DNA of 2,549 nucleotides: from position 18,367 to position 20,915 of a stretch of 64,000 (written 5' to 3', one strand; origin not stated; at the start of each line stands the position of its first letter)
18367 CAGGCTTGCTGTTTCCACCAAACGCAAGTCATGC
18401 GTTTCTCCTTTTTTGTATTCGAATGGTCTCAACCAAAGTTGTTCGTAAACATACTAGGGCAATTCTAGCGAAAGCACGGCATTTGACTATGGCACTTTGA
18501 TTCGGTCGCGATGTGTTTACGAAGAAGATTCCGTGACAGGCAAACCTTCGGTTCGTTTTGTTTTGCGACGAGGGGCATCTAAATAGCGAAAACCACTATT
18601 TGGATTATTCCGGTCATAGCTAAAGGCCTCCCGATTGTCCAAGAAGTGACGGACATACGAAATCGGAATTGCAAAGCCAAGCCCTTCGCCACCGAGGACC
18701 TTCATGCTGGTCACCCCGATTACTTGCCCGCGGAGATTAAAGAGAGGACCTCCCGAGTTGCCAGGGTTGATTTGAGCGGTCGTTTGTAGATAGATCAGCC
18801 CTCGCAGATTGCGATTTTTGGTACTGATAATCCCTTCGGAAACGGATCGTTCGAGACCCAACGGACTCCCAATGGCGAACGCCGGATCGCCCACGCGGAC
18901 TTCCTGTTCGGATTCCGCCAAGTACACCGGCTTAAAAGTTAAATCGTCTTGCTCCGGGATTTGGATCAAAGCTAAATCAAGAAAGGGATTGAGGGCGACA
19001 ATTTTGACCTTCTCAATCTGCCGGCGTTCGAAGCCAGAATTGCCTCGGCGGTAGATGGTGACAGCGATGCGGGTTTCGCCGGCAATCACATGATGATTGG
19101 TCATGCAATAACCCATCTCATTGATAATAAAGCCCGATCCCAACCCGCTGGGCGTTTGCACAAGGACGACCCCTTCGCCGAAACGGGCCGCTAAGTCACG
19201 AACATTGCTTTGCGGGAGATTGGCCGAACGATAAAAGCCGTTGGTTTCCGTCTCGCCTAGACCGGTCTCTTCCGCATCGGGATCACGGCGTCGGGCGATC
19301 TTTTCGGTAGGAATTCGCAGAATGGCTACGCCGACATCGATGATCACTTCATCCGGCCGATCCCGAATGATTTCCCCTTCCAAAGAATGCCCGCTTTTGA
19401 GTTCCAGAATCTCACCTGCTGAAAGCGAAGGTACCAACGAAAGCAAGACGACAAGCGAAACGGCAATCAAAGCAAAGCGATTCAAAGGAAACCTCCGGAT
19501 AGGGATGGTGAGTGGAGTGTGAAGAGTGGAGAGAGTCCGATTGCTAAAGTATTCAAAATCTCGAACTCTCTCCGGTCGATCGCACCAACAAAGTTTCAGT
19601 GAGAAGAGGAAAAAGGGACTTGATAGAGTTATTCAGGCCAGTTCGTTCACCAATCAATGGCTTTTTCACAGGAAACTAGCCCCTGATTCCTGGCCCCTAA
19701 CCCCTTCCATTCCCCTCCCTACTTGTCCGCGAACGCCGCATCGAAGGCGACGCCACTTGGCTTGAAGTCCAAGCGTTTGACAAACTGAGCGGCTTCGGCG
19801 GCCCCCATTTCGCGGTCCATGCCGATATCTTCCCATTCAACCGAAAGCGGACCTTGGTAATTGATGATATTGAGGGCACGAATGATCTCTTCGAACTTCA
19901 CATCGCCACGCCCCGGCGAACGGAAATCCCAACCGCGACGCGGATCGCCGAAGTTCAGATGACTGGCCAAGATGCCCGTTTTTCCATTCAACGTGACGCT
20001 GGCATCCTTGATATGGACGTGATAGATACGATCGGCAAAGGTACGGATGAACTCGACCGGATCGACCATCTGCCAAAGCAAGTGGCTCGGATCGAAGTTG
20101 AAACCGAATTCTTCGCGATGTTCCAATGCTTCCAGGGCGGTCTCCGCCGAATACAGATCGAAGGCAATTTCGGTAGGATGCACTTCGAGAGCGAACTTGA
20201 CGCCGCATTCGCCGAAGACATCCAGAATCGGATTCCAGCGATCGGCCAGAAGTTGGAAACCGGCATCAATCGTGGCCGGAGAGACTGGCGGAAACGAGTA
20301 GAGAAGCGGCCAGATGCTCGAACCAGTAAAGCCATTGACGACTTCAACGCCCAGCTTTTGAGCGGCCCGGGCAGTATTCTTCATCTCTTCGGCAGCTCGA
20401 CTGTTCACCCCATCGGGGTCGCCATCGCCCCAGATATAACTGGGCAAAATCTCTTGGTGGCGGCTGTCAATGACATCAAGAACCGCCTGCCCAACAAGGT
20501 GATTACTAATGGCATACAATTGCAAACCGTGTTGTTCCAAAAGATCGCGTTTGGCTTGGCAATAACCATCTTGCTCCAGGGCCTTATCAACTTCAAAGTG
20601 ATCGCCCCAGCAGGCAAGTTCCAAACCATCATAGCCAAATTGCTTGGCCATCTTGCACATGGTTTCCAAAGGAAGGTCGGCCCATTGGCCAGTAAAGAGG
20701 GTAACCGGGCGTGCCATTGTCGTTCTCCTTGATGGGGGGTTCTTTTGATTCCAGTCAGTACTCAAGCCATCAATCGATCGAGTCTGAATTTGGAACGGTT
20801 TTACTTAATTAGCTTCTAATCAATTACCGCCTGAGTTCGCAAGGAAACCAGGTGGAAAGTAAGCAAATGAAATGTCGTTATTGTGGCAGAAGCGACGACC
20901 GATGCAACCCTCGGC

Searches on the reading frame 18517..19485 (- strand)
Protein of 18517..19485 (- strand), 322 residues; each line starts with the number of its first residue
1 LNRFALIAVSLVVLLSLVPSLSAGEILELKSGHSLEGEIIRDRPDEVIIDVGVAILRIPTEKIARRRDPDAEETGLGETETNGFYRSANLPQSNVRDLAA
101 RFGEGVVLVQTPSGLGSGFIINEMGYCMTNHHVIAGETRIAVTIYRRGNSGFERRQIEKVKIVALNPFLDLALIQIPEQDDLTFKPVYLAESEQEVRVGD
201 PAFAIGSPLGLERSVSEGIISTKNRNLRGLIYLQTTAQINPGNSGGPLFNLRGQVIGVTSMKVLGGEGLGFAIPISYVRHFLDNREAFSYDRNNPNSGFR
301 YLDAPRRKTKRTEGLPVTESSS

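Call 58: search_protein_families(library=pfam, proteins=[window:18517-19485:-], max_evalue=0.00001)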
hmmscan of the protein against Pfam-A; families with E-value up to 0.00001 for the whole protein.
window:18517-19485:- (322 aa): 2 families
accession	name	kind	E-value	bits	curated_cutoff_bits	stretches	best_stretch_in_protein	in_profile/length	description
PF13365.12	Trypsin_2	-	2.9e-32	112.8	27.6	1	116-258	1-144/144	Trypsin-like peptidase domain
PF00089.32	Trypsin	-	1.6e-16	61.3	20.6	1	110-280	19-218/220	Trypsin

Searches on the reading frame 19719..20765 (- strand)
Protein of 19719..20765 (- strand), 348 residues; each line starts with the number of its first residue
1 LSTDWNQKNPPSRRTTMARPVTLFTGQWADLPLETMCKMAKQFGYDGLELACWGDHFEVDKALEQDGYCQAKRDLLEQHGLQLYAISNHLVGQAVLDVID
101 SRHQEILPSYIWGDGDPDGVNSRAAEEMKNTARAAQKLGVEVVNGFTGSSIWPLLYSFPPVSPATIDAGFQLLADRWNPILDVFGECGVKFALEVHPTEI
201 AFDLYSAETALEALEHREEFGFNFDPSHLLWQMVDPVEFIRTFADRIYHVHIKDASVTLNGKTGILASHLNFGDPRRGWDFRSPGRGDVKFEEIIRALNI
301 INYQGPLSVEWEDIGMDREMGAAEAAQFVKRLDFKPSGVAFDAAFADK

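Call 58: search_protein_families(library=pfam, proteins=[window:19719-20765:-], max_evalue=0.00001)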
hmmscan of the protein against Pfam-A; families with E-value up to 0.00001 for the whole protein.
window:19719-20765:- (348 aa): 1 family
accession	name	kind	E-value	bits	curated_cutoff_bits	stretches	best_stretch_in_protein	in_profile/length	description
PF01261.30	AP_endonuc_2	-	3.9e-42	145.1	31.1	1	39-331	3-248/249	Xylose isomerase-like TIM barrel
